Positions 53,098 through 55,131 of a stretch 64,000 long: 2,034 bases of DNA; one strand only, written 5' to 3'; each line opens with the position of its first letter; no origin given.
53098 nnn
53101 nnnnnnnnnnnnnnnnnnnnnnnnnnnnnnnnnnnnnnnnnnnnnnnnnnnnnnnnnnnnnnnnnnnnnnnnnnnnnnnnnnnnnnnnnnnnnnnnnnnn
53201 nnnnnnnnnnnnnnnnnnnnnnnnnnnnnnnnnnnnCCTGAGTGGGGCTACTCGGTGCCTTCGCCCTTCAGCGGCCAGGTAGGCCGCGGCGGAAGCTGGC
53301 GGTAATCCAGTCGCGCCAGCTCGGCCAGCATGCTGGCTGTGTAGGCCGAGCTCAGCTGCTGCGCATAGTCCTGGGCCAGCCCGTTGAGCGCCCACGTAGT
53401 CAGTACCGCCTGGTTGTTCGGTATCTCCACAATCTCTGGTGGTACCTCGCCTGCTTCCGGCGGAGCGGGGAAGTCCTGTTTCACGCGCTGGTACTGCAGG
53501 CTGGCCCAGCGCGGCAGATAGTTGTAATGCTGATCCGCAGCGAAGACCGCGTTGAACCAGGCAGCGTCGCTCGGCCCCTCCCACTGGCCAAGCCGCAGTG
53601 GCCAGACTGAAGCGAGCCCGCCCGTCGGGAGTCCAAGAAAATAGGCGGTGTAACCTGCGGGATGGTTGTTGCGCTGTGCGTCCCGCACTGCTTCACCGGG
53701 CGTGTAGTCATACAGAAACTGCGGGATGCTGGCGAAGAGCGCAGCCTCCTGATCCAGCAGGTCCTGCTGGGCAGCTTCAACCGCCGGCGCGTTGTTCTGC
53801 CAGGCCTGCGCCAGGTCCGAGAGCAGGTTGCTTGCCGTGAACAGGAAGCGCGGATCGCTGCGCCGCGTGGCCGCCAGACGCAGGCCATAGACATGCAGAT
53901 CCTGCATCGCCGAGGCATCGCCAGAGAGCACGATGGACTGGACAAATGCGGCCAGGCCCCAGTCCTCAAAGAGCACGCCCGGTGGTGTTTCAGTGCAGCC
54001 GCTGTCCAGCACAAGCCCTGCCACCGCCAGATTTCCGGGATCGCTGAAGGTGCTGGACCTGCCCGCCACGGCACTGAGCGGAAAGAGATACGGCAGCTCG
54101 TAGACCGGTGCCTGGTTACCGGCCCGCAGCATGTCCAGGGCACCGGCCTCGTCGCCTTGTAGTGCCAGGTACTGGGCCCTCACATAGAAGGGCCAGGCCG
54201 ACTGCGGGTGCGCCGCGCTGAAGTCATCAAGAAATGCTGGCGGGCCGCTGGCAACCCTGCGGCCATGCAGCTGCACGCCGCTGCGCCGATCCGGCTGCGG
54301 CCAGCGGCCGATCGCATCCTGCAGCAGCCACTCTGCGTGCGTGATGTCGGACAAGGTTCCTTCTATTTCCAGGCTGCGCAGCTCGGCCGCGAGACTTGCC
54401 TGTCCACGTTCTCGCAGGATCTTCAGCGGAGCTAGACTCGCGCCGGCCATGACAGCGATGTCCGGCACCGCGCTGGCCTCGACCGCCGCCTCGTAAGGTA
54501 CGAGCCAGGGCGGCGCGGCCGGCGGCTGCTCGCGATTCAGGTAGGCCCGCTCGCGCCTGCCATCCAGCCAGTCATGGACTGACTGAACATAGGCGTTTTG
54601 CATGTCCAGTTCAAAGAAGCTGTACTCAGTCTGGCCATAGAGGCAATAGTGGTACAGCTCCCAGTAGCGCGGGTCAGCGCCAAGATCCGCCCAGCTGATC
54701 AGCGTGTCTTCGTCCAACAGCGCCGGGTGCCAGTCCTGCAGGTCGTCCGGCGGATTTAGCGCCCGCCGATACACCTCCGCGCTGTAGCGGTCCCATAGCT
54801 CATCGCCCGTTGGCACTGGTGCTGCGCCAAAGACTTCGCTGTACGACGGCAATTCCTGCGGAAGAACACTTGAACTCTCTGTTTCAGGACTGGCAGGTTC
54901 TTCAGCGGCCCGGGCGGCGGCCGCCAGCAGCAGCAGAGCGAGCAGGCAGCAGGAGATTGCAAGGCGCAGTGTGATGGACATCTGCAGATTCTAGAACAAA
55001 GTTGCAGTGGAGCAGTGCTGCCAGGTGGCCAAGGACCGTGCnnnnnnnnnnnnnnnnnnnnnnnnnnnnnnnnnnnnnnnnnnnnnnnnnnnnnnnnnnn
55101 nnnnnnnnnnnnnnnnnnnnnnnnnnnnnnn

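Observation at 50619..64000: Four-member paralog family (A1-A4) within 14 kb sharing a TPR-like helix followed by a GN...ELP/FP motif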

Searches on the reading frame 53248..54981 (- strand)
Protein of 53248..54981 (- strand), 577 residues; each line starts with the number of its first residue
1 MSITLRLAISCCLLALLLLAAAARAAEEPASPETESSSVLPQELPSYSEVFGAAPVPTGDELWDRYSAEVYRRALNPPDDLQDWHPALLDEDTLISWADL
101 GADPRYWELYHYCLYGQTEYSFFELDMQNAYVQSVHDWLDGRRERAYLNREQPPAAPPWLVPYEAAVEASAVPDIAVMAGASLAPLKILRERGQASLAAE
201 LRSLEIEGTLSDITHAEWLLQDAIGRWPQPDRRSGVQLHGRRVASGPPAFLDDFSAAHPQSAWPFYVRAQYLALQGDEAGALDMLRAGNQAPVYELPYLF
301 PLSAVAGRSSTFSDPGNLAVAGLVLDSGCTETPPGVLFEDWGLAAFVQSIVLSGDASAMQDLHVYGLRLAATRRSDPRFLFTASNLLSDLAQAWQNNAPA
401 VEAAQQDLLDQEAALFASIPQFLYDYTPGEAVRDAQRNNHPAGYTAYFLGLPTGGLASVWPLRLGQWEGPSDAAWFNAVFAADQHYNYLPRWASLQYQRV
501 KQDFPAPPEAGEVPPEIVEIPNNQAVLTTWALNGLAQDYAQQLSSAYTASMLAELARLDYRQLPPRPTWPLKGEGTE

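Call 4: search_protein_families(library=pfam, proteins=[window:53248-54981:-], max_evalue=0.1)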
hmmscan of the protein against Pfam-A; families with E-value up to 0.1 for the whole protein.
window:53248-54981:- (577 aa): 0 families

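Call 7: search_protein_families(library=ncbifam, proteins=[window:53248-54981:-], max_evalue=0.1)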
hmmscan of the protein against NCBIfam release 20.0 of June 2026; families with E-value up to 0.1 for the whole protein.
window:53248-54981:- (577 aa): 0 families

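Call 9: find_homologous_proteins(query=window:53248-54981:-, max_evalue=0.001)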
Query window:53248-54981:- (577 aa): 2 proteins with E <= 0.001 among 8000 candidates.
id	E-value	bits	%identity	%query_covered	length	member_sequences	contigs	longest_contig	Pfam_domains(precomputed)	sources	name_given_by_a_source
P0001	0.0e+0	1309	100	100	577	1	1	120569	-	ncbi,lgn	-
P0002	1.1e-251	855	69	93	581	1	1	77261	-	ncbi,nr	ncbi:hypothetical protein IT575_15370 [bacterium]|nr:hypothetical protein [bacterium]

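Call 10: find_encoding_contigs(protein=P0002, flank=10000, max_places=4)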
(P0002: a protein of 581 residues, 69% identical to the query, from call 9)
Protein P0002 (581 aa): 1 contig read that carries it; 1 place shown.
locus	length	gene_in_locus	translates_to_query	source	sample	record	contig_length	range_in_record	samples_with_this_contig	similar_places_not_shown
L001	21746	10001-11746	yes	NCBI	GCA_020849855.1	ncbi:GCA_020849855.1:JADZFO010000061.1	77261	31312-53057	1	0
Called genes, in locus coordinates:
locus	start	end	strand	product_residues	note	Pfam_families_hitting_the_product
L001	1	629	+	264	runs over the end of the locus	-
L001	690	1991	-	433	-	PF01522:Polysacc_deac_1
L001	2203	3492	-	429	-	-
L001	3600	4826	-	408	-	-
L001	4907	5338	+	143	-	PF13411:MerR_1, PF00376:MerR, PF09278:MerR-DNA-bind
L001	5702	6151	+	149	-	PF01451:LMWPc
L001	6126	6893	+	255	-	PF00230:MIP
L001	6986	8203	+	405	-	PF13487:HD_5, PF01966:HD (weak)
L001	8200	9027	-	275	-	PF09844:DUF2071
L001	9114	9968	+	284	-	PF00520:Ion_trans (weak), PF07885:Ion_trans_2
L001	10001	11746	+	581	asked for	-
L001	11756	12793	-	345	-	PF01764:Lipase_3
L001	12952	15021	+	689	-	PF16177:ACAS_N, PF00501:AMP-binding, PF13193:AMP-binding_C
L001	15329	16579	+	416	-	-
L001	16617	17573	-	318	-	PF13489:Methyltransf_23, PF08241:Methyltransf_11, PF08242:Methyltransf_12 (weak), PF13847:Methyltransf_31 (faint)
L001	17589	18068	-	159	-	-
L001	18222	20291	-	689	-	PF18949:DUF5693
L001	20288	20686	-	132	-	-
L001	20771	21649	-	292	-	PF11209:LmeA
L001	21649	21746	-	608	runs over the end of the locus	PF13517:FG-GAP_3 (faint)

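Call 11: find_encoding_contigs(protein=P0001, flank=10000, max_places=4)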
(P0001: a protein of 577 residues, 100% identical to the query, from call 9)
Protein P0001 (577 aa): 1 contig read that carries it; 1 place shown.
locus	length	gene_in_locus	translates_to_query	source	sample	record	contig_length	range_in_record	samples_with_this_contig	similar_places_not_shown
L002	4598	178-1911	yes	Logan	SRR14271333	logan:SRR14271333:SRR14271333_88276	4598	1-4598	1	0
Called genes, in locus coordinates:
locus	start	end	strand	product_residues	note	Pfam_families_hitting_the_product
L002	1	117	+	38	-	?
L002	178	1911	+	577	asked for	-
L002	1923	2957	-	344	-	PF01764:Lipase_3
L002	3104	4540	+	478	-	PF14559:TPR_19 (faint)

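Call 16: find_homologous_proteins(query=A2, max_evalue=0.01)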
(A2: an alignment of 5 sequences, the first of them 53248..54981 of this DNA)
Query A2 (5 sequences) (577 aa, profile of the alignment): 2 proteins with E <= 0.01 among 8000 candidates.
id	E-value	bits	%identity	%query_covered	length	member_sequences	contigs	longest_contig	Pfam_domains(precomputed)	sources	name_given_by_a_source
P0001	3.0e-230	784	100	100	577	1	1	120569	-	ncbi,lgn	-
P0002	7.4e-229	779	69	93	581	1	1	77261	-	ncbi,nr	ncbi:hypothetical protein IT575_15370 [bacterium]|nr:hypothetical protein [bacterium]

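Call 31: search_protein_representatives(alignment_id=A3)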
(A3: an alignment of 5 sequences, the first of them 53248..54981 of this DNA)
Query: 5 sequences, 518 profile positions. Proteins with E-value up to 0.001 (for the whole library): 235; up to 1e-10: 117; up to 1e-30: 4. The best 150 are listed.
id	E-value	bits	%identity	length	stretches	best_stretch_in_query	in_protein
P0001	5.4e-241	817.1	-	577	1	1-518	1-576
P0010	2.4e-210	716.0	-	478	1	8-508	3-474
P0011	1.5e-141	489.1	-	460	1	5-518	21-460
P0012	4.8e-68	246.5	-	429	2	165-374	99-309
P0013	1.7e-27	112.7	-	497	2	215-362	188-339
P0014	7.3e-26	107.3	-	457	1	52-353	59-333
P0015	9.7e-25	103.6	-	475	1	53-354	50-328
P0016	1.8e-24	102.8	-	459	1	51-368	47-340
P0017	4.6e-23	98.1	-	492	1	36-393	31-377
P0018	1.8e-22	96.1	-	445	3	219-353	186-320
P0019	5.1e-22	94.6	-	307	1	7-305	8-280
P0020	1.1e-21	93.6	-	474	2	211-350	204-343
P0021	2.3e-21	92.5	-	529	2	206-351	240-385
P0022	3.3e-21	92.0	-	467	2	202-354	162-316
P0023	1.2e-20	90.1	-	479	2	42-118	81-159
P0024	1.6e-20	89.7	-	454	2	214-431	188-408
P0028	5.3e-20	88.0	-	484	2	217-385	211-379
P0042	1.7e-17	79.7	-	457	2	52-367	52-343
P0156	1.7e-08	50.0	-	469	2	214-372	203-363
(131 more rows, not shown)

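Call 34: list_cluster_members(proteins=[P0013, P0014, P0015, P0016, P0017, P0018, P0020, P0021, P0024, P0028])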
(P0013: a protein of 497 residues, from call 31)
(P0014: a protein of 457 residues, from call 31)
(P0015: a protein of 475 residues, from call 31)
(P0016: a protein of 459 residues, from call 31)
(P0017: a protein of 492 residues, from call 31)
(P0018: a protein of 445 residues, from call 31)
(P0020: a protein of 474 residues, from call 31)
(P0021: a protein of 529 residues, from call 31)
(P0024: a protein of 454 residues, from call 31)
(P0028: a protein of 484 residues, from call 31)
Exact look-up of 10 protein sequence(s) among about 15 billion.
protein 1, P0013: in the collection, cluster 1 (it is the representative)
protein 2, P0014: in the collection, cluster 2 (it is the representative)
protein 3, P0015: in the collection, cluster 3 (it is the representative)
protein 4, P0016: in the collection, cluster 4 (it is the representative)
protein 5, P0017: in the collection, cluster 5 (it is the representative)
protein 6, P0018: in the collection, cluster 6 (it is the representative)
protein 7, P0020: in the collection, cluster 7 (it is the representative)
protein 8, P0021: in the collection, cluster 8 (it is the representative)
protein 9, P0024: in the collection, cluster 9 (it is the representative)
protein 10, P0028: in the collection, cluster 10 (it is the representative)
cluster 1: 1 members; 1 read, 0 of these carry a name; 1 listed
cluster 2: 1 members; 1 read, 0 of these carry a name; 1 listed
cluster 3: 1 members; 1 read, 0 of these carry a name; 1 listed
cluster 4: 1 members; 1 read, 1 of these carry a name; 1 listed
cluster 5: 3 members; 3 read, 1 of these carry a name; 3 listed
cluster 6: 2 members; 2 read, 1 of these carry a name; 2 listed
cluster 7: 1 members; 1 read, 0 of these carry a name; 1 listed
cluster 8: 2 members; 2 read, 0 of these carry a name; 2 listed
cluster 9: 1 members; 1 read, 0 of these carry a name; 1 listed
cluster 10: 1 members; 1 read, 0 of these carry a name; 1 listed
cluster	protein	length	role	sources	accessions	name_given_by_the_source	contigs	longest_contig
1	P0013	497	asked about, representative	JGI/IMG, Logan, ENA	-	-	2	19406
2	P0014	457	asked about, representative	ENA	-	-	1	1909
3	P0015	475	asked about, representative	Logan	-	-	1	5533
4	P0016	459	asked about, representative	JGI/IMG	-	hypothetical protein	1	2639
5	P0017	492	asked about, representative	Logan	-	-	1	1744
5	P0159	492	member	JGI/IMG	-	hypothetical protein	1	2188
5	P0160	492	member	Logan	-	-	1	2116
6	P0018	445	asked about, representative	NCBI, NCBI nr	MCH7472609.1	hypothetical protein IIA79_06620 [bacterium] | hypothetical protein [bacterium]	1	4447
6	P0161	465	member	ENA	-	-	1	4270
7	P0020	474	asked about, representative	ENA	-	-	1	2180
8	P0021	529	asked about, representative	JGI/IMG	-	-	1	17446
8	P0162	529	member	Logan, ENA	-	-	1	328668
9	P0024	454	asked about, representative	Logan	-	-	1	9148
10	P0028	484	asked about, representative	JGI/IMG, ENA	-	-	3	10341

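Call 35: search_protein_families(library=pfam, proteins=[P0013, P0014, P0015, P0016, P0017, P0018, P0020, P0021, P0024, P0028], max_evalue=0.01)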
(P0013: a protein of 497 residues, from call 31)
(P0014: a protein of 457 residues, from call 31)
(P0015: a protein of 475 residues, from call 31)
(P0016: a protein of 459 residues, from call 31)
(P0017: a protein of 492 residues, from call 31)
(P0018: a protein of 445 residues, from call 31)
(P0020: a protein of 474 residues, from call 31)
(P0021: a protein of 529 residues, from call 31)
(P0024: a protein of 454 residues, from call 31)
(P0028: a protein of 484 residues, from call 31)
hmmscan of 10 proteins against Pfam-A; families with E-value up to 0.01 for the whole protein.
P0013 (497 aa): 0 families

P0014 (457 aa): 0 families

P0015 (475 aa): 0 families

P0016 (459 aa): 0 families

P0017 (492 aa): 2 families
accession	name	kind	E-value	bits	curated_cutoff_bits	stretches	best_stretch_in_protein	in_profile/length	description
PF13431.12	TPR_17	-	3e-05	24.4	24.4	0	205-236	2-33/34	Tetratricopeptide repeat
PF13414.12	TPR_11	-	0.0073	16.4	26.8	0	205-224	17-36/42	TPR repeat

P0018 (445 aa): 0 families

P0020 (474 aa): 0 families

P0021 (529 aa): 0 families

P0024 (454 aa): 0 families

P0028 (484 aa): 0 families

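Call 36: find_encoding_contigs(protein=P0162, flank=10000, max_places=3)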
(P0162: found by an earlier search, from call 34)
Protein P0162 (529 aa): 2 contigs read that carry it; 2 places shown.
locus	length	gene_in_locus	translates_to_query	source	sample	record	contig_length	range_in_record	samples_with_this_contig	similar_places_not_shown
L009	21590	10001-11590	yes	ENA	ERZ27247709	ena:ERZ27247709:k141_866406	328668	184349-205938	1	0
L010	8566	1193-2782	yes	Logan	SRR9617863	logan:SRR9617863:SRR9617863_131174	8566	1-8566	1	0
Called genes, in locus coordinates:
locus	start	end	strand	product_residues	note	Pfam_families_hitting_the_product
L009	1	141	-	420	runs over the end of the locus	PF02684:LpxB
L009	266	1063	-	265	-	PF10502:Peptidase_S26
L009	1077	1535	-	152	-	PF01245:Ribosomal_L19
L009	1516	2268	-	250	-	PF01746:tRNA_m1G_MT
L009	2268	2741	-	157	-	PF01782:RimM (weak), PF24986:PRC_RimM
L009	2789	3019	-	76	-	PF13083:KH_KhpA-B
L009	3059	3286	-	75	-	PF00886:Ribosomal_S16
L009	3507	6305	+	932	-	PF17957:Big_7 (weak), PF00404:Dockerin_1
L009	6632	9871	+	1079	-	PF00801:PKD, PF18911:PKD_4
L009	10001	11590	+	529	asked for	-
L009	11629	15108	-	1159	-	PF13570:Beta-prop_ACSF4 (weak), PF21910:GH85_C (faint), PF13360:PQQ_2 (weak), PF13570:Beta-prop_ACSF4 (weak)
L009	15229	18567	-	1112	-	PF08471:Ribonuc_red_2_N, PF02867:Ribonuc_red_lgC, PF12637:TSCPD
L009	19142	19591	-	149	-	PF01797:Y1_Tnp (weak)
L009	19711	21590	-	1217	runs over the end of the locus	PF02811:PHP, PF07733:DNA_pol3_alpha, PF17657:DNA_pol3_finger, PF14579:HHH_6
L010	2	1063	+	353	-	?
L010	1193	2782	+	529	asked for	-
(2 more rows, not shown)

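Call 37: find_encoding_contigs(protein=P0013, flank=10000, max_places=3)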
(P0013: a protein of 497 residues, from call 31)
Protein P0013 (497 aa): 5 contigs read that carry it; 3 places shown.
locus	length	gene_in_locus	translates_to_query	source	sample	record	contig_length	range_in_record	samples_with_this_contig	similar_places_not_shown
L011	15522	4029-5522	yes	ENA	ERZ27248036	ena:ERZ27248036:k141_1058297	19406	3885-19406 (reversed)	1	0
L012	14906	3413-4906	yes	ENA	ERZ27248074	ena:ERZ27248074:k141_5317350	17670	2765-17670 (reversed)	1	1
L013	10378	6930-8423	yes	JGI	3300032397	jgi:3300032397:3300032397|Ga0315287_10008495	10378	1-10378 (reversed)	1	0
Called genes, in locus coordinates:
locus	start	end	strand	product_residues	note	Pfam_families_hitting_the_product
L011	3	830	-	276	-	?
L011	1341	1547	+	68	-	-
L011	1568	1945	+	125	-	PF00392:GntR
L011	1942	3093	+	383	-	PF01145:Band_7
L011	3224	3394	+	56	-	-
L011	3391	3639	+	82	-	-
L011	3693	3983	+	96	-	-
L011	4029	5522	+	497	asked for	-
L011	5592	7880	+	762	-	PF00136:DNA_pol_B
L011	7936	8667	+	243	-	-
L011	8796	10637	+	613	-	-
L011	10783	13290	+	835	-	PF00801:PKD (weak), PF18911:PKD_4, PF22352:K319L-like_PKD (faint), PF18911:PKD_4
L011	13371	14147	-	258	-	-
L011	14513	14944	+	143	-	-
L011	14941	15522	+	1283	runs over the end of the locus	PF05547:Peptidase_M6 (weak), PF17957:Big_7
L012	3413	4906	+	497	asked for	-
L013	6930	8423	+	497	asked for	-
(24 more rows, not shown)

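Call 45: find_encoding_contigs(protein=P0024, flank=8000, max_places=3)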
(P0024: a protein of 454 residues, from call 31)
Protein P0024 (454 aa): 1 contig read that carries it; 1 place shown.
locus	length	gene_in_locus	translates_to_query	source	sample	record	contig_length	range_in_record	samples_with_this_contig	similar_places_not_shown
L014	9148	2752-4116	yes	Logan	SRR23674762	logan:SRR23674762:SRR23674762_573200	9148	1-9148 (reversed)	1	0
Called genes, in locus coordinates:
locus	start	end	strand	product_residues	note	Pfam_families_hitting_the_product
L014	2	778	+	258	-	?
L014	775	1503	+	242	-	-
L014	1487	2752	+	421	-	-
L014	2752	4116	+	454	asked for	-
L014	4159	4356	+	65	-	-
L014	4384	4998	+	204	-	-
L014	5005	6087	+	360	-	PF05343:Peptidase_M42, PF01546:Peptidase_M20, PF02127:Peptidase_M18 (faint)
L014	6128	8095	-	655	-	-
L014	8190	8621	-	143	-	-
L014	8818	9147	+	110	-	?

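Call 46: find_encoding_contigs(protein=P0015, flank=8000, max_places=3)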
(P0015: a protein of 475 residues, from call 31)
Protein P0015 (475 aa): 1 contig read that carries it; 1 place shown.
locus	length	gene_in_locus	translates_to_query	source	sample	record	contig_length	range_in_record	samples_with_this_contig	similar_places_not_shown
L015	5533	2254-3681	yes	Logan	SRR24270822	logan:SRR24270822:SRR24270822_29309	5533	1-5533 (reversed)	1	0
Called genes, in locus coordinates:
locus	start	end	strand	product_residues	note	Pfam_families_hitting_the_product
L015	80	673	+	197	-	PF00588:SpoU_methylase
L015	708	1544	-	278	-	PF10502:Peptidase_S26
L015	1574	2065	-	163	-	PF01245:Ribosomal_L19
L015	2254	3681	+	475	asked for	-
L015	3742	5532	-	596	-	?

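Call 62: search_protein_families(library=padloc, proteins=[window:53248-54981:-], max_evalue=0.01)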
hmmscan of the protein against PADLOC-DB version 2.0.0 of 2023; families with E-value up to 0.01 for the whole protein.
window:53248-54981:- (577 aa): 0 families

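Call 69: search_protein_families(library=pfam, proteins=[L014:2-778:+, L014:775-1503:+, L014:4384-4998:+, L014:6128-8095:-, L001:15329-16579:+], max_evalue=0.05)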
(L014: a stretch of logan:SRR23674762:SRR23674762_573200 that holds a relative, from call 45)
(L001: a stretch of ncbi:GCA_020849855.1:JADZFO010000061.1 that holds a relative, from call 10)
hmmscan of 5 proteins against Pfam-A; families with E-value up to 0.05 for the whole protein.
L014:2-778:+ (258 aa): 0 families

L014:775-1503:+ (242 aa): 0 families

L014:4384-4998:+ (204 aa): 0 families

L014:6128-8095:- (655 aa): 0 families

L001:15329-16579:+ (416 aa): 1 family
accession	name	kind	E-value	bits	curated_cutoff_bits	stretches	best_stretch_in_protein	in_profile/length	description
PF08378.17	NERD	-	0.0038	18.2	22.1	1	228-297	26-93/111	Nuclease-related domain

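Call 77: find_encoding_contigs(protein=P0042, flank=6000, max_places=2)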
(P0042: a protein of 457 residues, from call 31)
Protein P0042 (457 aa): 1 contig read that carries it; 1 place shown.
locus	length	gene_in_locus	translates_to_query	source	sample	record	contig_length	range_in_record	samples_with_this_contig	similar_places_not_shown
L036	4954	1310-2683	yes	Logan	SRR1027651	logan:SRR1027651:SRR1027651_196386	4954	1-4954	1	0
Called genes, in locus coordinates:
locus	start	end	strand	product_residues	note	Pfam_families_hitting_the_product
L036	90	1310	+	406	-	-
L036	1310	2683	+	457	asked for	-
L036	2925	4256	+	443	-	PF01522:Polysacc_deac_1, PF10096:DUF2334 (weak)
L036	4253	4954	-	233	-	?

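Call 78: find_encoding_contigs(protein=P0156, flank=6000, max_places=2)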
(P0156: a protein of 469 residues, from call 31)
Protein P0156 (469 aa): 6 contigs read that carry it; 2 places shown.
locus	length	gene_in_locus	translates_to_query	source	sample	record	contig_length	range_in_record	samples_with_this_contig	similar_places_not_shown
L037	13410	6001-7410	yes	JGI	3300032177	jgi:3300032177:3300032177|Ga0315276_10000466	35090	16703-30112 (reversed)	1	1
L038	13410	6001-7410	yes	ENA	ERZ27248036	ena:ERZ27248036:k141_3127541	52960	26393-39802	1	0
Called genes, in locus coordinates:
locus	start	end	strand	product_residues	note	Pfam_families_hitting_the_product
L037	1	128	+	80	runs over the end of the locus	-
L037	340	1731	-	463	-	PF13414:TPR_11 (faint), PF13428:TPR_14 (faint), PF13431:TPR_17 (faint), PF13432:TPR_16 (faint), PF13181:TPR_8 (faint), PF07719:TPR_2 (weak), PF00515:TPR_1 (weak)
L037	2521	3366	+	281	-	PF00005:ABC_tran, PF13304:AAA_21 (weak)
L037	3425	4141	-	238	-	-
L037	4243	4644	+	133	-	-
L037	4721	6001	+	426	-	-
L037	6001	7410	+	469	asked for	-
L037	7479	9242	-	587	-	-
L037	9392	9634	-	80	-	PF13490:zf-HC2 (weak)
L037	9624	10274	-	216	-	PF07638:Sigma70_ECF (weak), PF04542:Sigma70_r2, PF08281:Sigma70_r4_2, PF04545:Sigma70_r4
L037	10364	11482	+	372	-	PF01699:Na_Ca_ex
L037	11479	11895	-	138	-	PF00903:Glyoxalase, PF13669:Glyoxalase_4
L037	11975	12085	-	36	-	-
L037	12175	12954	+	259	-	PF20560:MotA_N, PF01618:MotA_ExbB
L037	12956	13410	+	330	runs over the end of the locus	PF13677:MotB_plug, PF00691:OmpA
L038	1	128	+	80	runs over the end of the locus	-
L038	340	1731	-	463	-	PF13414:TPR_11 (faint), PF13428:TPR_14 (faint), PF13431:TPR_17 (faint), PF13432:TPR_16 (faint), PF13181:TPR_8 (faint), PF07719:TPR_2 (weak), PF00515:TPR_1 (weak)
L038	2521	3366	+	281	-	PF00005:ABC_tran, PF13304:AAA_21 (weak)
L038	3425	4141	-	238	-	-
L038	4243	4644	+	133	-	-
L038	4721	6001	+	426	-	-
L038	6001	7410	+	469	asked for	-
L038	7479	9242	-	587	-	-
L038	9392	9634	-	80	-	PF13490:zf-HC2 (weak)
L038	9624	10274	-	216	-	PF07638:Sigma70_ECF (weak), PF04542:Sigma70_r2, PF08281:Sigma70_r4_2, PF04545:Sigma70_r4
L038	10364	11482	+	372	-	PF01699:Na_Ca_ex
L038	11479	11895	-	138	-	PF00903:Glyoxalase, PF13669:Glyoxalase_4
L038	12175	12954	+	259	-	PF20560:MotA_N, PF01618:MotA_ExbB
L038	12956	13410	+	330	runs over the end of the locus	PF13677:MotB_plug, PF00691:OmpA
